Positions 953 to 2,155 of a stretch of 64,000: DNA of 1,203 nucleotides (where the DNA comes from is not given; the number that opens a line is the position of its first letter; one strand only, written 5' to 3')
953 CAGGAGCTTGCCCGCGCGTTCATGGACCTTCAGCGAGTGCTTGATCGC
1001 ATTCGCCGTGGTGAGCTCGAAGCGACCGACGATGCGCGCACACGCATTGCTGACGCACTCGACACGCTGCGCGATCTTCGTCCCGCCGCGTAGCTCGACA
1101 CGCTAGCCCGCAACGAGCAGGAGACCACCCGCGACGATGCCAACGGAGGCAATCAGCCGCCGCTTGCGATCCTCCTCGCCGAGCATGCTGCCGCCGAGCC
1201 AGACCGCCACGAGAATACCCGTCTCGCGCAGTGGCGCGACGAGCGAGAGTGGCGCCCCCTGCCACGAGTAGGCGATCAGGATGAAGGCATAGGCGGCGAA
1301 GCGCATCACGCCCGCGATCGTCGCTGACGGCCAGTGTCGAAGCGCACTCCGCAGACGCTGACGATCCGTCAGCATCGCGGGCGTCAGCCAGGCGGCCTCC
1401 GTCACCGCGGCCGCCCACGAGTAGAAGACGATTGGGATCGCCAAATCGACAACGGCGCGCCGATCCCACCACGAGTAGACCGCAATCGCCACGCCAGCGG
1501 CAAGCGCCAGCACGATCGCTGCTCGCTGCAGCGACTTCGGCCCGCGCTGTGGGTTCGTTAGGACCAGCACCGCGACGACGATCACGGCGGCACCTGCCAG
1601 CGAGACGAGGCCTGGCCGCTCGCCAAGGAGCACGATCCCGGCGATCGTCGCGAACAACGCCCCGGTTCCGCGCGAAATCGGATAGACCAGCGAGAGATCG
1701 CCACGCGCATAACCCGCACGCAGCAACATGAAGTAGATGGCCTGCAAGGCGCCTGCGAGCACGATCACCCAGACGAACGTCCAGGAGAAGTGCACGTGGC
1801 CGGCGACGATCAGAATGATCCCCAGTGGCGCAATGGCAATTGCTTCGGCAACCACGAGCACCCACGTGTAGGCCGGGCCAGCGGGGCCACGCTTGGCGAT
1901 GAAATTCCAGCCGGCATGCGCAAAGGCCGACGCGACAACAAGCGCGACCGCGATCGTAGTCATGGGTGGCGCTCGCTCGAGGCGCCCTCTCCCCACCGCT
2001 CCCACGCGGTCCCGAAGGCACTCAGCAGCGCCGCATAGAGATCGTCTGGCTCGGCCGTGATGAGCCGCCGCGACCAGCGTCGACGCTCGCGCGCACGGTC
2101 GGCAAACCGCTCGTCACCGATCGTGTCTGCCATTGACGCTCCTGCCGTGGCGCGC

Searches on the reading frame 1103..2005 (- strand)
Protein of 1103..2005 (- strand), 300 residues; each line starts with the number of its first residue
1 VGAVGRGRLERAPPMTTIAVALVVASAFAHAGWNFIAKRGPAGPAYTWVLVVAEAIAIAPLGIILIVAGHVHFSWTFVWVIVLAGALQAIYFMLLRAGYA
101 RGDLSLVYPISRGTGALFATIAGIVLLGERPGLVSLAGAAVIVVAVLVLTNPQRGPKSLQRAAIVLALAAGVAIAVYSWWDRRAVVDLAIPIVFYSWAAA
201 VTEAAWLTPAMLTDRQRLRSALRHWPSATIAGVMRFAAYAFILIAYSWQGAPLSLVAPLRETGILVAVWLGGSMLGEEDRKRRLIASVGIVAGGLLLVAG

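Call 93: search_protein_families(library=pfam, proteins=[window:1103-2005:-], max_evalue=0.0001)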
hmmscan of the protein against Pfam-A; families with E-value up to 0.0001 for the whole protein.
window:1103-2005:- (300 aa): 1 family
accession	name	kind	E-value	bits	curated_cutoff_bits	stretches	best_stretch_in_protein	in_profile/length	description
PF00892.27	EamA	-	6.1e-11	43.2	28.2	2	18-150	2-134/135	EamA-like transporter family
